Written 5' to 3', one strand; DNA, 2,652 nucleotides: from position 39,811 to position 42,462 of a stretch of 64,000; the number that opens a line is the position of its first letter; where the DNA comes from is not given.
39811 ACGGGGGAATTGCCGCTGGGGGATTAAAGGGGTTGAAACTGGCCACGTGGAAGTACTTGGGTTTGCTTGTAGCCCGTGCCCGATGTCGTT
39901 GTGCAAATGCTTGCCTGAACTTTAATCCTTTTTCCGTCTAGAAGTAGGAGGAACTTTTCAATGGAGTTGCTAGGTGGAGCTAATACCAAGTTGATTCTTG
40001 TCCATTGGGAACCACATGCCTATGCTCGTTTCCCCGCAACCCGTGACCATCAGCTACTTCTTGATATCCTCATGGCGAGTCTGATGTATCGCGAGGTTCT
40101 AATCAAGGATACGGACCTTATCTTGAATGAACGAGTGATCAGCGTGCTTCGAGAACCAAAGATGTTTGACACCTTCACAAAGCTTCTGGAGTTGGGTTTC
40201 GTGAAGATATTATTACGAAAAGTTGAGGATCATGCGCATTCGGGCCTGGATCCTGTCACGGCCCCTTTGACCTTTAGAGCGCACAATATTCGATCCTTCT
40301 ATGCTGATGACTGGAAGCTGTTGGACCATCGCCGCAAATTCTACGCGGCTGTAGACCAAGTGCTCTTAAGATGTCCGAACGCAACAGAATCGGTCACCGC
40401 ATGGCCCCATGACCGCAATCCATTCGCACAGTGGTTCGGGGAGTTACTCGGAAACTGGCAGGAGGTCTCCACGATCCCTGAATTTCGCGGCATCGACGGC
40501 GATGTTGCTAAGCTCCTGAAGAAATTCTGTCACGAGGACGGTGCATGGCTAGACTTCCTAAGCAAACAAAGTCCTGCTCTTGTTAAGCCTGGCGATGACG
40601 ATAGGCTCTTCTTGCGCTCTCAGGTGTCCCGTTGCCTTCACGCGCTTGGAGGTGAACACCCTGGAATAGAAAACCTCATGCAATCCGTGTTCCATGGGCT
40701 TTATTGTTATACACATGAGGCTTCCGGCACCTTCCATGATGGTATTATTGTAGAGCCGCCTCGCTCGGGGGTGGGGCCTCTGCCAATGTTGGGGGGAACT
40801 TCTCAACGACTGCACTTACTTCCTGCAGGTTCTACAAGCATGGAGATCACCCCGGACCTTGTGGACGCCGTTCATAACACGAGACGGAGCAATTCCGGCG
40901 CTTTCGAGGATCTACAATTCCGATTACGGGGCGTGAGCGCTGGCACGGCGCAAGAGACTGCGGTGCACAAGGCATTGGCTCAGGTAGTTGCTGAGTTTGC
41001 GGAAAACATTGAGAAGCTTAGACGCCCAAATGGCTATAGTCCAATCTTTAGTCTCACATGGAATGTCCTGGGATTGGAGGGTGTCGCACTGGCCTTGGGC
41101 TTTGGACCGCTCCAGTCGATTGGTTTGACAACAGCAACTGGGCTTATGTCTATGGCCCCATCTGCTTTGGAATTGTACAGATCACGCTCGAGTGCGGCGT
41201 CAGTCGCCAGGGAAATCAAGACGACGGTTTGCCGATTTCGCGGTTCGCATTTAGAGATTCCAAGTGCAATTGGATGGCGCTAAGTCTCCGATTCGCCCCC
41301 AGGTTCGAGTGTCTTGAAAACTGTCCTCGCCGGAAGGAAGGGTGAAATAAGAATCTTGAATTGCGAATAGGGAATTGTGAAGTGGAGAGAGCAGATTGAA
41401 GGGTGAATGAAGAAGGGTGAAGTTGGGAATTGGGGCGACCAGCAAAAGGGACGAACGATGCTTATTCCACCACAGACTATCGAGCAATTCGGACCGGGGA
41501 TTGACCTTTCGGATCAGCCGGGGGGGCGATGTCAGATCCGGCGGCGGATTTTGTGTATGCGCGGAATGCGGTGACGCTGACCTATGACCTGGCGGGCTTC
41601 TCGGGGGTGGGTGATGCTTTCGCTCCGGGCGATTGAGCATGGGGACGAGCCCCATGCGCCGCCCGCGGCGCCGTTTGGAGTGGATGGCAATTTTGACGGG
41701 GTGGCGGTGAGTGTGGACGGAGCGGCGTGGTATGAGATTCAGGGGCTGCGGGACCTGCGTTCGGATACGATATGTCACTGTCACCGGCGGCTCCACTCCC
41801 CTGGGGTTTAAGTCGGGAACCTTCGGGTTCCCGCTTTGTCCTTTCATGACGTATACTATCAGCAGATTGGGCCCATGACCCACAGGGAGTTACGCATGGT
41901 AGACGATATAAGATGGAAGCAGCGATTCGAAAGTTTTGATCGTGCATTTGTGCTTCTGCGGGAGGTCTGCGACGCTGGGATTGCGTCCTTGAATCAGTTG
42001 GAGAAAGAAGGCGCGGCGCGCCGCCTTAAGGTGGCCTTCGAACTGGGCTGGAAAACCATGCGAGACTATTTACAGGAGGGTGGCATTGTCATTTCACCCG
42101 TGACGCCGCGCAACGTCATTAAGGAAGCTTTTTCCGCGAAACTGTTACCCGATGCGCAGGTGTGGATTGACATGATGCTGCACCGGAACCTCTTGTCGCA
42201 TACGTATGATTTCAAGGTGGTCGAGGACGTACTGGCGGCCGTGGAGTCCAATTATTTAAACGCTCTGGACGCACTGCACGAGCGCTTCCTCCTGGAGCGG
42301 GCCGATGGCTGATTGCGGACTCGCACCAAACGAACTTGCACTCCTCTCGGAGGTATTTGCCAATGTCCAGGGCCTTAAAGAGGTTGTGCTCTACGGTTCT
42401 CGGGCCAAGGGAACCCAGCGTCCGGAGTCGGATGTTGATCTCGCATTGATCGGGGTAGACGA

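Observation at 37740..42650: Low-GC horizontally acquired island: protease, decayed MTase, unknown 440-aa protein and a HEPN/MNT TA pair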

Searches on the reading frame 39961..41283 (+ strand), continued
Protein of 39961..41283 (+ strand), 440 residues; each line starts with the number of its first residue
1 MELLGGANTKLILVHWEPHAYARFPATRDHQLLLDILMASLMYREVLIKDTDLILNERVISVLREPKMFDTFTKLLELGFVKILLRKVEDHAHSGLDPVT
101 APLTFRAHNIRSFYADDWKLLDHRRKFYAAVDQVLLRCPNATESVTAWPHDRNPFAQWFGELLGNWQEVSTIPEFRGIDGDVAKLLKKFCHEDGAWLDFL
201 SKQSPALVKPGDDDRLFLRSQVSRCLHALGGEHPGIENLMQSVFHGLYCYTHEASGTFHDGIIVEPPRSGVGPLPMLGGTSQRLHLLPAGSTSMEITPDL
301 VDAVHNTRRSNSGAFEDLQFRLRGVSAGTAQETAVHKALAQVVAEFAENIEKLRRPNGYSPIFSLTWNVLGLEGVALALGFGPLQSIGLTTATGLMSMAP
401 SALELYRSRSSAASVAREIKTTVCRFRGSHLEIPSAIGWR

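Call 79: search_protein_families(library=padloc, proteins=[P0128, P0127, P0130, P0131, P0132, P0133, P0134, P0136, P0137, P0138], max_evalue=0.01)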
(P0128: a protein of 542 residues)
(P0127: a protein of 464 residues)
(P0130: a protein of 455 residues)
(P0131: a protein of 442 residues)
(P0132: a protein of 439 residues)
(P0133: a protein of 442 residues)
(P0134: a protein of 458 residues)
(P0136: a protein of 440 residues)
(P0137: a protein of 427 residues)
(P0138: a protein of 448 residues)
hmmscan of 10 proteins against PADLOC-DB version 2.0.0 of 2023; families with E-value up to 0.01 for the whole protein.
P0128 (542 aa): 1 family
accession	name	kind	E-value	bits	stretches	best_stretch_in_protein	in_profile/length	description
PDLC04726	PDC-M60C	-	2.7e-07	27.8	1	2-65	338-400/407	-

P0127 (464 aa): 0 families

P0130 (455 aa): 0 families

P0131 (442 aa): 0 families

P0132 (439 aa): 0 families

P0133 (442 aa): 0 families

P0134 (458 aa): 0 families

P0136 (440 aa): 0 families

P0137 (427 aa): 0 families

P0138 (448 aa): 0 families

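Call 80: search_protein_families(library=padloc, proteins=[P0276, L007:5132-5920:+, L022:44-913:+, L019:423-968:+, L019:8-403:+, L018:5163-6074:-, L020:2114-3037:-, L001:11374-11763:+, L001:12532-15720:+, L027:8520-11312:-], max_evalue=0.01)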
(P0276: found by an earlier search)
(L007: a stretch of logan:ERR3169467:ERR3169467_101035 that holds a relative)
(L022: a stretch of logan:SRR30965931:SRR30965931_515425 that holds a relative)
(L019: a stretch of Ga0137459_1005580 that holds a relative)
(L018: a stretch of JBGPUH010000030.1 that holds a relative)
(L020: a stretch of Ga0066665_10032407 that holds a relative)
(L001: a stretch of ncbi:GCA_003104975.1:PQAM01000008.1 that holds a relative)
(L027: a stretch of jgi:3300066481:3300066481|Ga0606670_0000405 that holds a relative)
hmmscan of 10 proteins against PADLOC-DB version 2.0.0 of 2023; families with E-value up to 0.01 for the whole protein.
P0276 (813 aa): 2 families
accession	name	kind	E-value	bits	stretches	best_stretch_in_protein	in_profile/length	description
PDLC04726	PDC-M60C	-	6.8e-35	118.7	2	4-127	145-265/407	-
PDLC00759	Effector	-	7e-16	55.8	2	5-120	239-352/506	PN-superfamily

L007:5132-5920:+ (262 aa): 2 families
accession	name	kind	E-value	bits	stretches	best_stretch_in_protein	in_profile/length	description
PDLC05062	PDC-S66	-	1.4e-07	29.2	1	2-99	148-240/282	-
PDLC00417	ThsB1|ThsB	-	0.00027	18.5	1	2-100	166-260/303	TIR-like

L022:44-913:+ (289 aa): 5 families
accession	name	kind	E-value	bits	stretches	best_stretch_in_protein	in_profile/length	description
PDLC05022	PDC-S45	-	1.2e-09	35.5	1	67-266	33-242/293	-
PDLC02959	RT-Protease_XI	-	2.2e-08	31.5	1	66-249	345-489/510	single gene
PDLC03855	LmuA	-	1.7e-07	28.9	1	72-247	16-171/425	-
PDLC02960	RT-Protease_XI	-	7.7e-07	26.4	1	66-253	348-490/506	single gene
PDLC04593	PDC-M35A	-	0.0048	14.7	0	64-244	14-176/216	-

L019:423-968:+ (181 aa): 0 families

L019:8-403:+ (131 aa): 0 families

L018:5163-6074:- (303 aa): 0 families

L020:2114-3037:- (307 aa): 0 families

L001:11374-11763:+ (129 aa): 0 families

L001:12532-15720:+ (1062 aa): 0 families

L027:8520-11312:- (930 aa): 47 families (the best 25 are shown)
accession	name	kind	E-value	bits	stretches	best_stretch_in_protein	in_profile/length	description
PDLC03632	MTase_III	-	0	1410.9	2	49-929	74-983/983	Type III methyltransferase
PDLC03636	MTase_III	-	2.2e-37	127.1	3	210-300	89-183/575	Type III methyltransferase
PDLC03644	MTase_III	-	2.1e-30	104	1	125-491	28-393/542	Type III methyltransferase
PDLC03354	MTase_II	-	3.6e-30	103.3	2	135-294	60-210/425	Type II methyltransferase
PDLC03635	MTase_III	-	5.6e-26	89.4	3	214-301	267-359/708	Type III methyltransferase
PDLC03300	MTase_II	-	7.4e-26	88.9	2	133-298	9-170/302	Type II methyltransferase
PDLC03633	MTase_III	-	1.5e-25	88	2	130-260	72-196/616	Type III methyltransferase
PDLC03634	MTase_III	-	6.2e-25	86.1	1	135-464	94-423/621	Type III methyltransferase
PDLC03339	MTase_II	-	1.3e-23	81.4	2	429-491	209-271/399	Type II methyltransferase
PDLC03371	MTase_II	-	2.1e-20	71.4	2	413-491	173-252/260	Type II methyltransferase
PDLC03638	MTase_III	-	1.2e-18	64.8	1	213-479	429-665/816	Type III methyltransferase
PDLC03641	MTase_III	-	1.6e-18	64.6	1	130-465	99-426/657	Type III methyltransferase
PDLC03738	oMTase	-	5.1e-18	62.9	2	427-494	201-268/376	orphan methyltransferase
PDLC03216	MTase_II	-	3e-16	57.4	2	427-494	191-258/364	Type II methyltransferase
PDLC03640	MTase_III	-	1.2e-14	51.6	1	136-261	44-161/654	Type III methyltransferase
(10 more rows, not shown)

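Call 91: fold_search(model_id=the predicted structure, library=viral)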
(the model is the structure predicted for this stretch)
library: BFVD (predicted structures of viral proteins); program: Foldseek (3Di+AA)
matches with E <= 10: 60; with E <= 0.001: 0
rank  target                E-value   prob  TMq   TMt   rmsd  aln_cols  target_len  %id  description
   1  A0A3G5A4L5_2          4.7e-01  0.20  0.15  0.10  21.1       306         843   11  Uncharacterized protein [Homavirus sp.]
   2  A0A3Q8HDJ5            5.4e-01  0.13  0.09  0.13  29.2       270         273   10  (no name in the UniProt tables at hand)
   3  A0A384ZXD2            1.1e+00  0.09  0.14  0.15  25.2       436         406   11  Putative DNA polymerase III [Dickeya phage vB_DsoM_JA29]
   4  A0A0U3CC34            1.4e+00  0.03  0.12  0.10  29.7       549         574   11  Uncharacterized AAA domain-containing protein ycf46 [Pseudomonas phage SM1]
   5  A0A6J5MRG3            1.5e+00  0.06  0.14  0.16  15.9       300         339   11  Glycosyl transferases group 1 [uncultured Caudovirales phage]
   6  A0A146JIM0            1.8e+00  0.03  0.10  0.07  25.5       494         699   11  (no name in the UniProt tables at hand)
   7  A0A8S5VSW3            2.4e+00  0.03  0.10  0.07  27.6       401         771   13  (no name in the UniProt tables at hand)
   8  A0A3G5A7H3            2.5e+00  0.03  0.09  0.09  25.4       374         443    9  Uncharacterized protein [Hyperionvirus sp.]
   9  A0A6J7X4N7            2.6e+00  0.02  0.10  0.07  36.7       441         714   14  Bacteriophage lambda, GpH, tail tape measure, C-terminal [uncultured Caudovirales phage]
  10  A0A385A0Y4            2.8e+00  0.02  0.09  0.09  31.0       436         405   10  (no name in the UniProt tables at hand)
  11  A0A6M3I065            2.9e+00  0.20  0.12  0.22  16.2       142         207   14  (no name in the UniProt tables at hand)
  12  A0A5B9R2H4            3.0e+00  0.02  0.08  0.10  29.2       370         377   10  Envelope protein UL43 [Cacatuid alphaherpesvirus 2]
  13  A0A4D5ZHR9            3.3e+00  0.16  0.13  0.23   6.3        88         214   15  (no name in the UniProt tables at hand)
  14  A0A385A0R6            3.4e+00  0.04  0.11  0.13  20.1       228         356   11  (no name in the UniProt tables at hand)
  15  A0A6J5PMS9            3.6e+00  0.08  0.10  0.15  36.2       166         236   17  Uncharacterized protein [uncultured Caudovirales phage]
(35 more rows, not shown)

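Call 92: list_cluster_members(proteins=[P0175, P0147, P0149, P0155, P0156, P0157, P0161, P0165, P0166, P0207])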
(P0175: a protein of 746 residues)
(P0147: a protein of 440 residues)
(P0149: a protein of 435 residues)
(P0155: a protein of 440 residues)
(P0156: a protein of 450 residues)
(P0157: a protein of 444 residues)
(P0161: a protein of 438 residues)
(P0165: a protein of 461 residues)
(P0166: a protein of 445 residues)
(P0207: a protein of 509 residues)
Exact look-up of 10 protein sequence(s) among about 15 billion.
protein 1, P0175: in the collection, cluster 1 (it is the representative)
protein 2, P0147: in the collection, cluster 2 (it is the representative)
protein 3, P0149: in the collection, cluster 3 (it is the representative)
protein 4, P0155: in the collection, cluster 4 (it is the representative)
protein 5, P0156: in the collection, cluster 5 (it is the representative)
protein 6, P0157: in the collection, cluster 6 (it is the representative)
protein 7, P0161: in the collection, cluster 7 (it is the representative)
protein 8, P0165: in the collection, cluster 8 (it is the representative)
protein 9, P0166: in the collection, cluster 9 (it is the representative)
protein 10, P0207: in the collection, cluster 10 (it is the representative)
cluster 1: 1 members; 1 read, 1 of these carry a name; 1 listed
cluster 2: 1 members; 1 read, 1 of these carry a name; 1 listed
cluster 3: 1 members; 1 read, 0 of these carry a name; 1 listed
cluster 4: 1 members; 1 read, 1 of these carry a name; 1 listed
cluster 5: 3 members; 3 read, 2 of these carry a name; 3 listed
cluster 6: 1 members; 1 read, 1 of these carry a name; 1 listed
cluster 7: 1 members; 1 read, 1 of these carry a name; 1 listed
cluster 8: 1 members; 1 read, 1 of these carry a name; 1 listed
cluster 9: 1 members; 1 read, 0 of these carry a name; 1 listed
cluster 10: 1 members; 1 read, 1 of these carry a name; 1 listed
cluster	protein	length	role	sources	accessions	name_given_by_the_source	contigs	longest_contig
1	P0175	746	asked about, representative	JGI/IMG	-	hypothetical protein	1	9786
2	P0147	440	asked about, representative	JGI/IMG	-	hypothetical protein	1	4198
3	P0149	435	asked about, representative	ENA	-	-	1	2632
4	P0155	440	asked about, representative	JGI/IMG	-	hypothetical protein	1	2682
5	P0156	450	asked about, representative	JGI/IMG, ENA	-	-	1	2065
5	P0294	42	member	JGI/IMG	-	hypothetical protein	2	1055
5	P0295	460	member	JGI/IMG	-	hypothetical protein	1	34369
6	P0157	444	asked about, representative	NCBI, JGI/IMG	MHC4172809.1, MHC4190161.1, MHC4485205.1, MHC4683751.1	MAG: hypothetical protein ACYTBX_01635 [Planctomycetota bacterium] | hypothetical protein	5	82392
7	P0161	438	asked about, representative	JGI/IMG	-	hypothetical protein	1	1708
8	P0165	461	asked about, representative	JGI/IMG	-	hypothetical protein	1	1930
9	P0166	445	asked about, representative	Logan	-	-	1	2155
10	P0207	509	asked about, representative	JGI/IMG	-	hypothetical protein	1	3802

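Call 100: search_dna_similar(query=P0157, collection=plasmids, mode=protein, max_evalue=0.001, max_rows=10)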
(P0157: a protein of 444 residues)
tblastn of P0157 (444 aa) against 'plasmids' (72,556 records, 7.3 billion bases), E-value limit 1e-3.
No match.

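Call 101: search_dna_similar(query=P0134, collection=plasmids, mode=protein, max_evalue=0.001, max_rows=10)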
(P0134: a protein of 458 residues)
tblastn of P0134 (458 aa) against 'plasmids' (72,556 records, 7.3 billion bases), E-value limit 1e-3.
No match.

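Call 102: search_dna_similar(query=P0173, collection=plasmids, mode=protein, max_evalue=0.001, max_rows=10)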
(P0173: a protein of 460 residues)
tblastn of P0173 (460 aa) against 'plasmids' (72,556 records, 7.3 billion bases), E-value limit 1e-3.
No match.

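Call 114: find_related_loci(query=A7, collection=viral_contigs, flank=8000)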
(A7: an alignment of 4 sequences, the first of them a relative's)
Query A7 (458 aa) in viral_contigs; peptide patterns used: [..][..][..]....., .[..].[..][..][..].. (x = any residue, [..] = any of these).
21 stretches matched a pattern, but none encodes a relative of the query by tblastn (E <= 1e-3).

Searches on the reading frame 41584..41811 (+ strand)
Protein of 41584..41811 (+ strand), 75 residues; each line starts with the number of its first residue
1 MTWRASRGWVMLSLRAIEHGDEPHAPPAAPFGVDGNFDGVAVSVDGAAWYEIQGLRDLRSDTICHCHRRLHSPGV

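Call 7: search_protein_families(library=pfam, proteins=[window:41584-41811:+], max_evalue=0.01)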
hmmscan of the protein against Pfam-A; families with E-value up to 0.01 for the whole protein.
window:41584-41811:+ (75 aa): 0 families

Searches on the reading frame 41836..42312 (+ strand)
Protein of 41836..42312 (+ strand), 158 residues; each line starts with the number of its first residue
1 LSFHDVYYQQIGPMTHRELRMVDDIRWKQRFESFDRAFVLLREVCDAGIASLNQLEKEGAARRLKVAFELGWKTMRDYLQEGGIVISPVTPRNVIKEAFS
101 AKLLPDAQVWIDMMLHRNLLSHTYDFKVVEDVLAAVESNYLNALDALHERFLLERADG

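Call 7: search_protein_families(library=pfam, proteins=[window:41836-42312:+], max_evalue=0.01)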
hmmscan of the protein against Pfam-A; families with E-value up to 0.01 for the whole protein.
window:41836-42312:+ (158 aa): 1 family
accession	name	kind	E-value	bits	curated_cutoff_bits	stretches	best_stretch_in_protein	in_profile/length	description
PF08780.16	NTase_sub_bind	-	9.7e-30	103.6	31.8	1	29-150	1-123/126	Nucleotidyltransferase substrate binding protein like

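Call 9: search_protein_families(library=padloc, proteins=[window:41836-42312:+], max_evalue=0.1)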
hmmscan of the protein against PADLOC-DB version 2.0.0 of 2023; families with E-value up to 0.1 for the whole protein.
window:41836-42312:+ (158 aa): 0 families

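Call 10: search_protein_families(library=ncbifam, proteins=[window:41836-42312:+], max_evalue=0.1)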
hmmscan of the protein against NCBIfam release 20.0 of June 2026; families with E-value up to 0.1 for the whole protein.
window:41836-42312:+ (158 aa): 1 family
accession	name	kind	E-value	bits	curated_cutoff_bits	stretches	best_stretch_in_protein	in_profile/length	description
TIGR01987.1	HI0074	subfamily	1.7e-24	86.2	55.8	1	30-150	1-120/123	HI0074 family nucleotidyltransferase substrate-binding subunit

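Call 99: search_solved_structures(query=window:41896-42309:+, max_evalue=0.001, show_alignments=1)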
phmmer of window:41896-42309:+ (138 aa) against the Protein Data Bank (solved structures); distinct sequences matched with E-value up to 0.001: 5.
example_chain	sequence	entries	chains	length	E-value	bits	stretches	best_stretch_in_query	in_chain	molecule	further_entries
8xdj_A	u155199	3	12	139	3.3e-16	62.7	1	4-129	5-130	HEPN toxin | HEPN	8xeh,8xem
8yuf_A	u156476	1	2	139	3.4e-16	62.7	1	4-129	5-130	Nucleotidyltransferase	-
1wty_A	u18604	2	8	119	5.1e-13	52.4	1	34-116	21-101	hypothetical protein TTHA0048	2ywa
1wwp_A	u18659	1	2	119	1.3e-05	28.5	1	20-110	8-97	hypothetical protein TTHA0636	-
1jog_A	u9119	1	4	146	3.4e-05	27.1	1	38-119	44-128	HYPOTHETICAL PROTEIN HI0074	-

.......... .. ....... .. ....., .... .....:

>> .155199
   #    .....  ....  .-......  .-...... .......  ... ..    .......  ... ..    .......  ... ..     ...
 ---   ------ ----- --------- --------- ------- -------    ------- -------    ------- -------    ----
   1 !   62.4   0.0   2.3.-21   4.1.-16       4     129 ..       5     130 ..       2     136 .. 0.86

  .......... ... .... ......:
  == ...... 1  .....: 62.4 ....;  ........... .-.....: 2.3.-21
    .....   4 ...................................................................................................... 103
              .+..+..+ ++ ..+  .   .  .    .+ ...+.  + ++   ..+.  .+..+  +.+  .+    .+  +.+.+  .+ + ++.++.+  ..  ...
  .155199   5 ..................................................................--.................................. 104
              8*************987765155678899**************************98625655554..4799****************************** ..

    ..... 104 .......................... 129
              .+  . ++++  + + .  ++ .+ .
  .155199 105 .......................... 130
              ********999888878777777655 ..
